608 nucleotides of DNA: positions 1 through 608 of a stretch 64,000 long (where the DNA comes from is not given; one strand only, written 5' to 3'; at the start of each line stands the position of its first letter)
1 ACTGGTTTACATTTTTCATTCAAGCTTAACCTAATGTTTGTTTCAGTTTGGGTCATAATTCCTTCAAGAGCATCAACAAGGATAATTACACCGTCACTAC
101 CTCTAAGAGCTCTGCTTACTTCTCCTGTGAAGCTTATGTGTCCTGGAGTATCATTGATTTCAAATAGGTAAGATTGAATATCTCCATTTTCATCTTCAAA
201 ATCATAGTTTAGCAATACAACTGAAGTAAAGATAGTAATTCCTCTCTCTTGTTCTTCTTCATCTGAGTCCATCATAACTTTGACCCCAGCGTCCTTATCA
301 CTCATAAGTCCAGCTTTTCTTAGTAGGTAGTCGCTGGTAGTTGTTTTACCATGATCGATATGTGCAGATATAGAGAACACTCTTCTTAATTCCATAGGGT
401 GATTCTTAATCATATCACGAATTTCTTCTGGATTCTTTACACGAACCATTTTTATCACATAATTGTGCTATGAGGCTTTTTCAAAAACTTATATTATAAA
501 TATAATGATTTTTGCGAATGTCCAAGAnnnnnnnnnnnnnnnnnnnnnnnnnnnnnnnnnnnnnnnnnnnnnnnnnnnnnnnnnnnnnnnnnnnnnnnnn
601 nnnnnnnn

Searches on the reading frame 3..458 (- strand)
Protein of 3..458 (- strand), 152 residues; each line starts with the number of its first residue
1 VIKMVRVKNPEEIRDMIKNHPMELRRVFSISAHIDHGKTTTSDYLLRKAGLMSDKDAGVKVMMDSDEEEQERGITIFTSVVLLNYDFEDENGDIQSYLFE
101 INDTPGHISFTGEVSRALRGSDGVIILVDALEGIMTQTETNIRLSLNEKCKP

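Call 36: search_protein_families(library=pfam, proteins=[window:3-458:-], max_evalue=0.001)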
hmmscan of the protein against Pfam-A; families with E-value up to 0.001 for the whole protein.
window:3-458:- (152 aa): 1 family
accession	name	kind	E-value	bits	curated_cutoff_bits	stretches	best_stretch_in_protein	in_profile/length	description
PF00009.33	GTP_EFTU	-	2.3e-33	115.8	26.5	1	26-151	4-123/188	Elongation factor Tu GTP binding domain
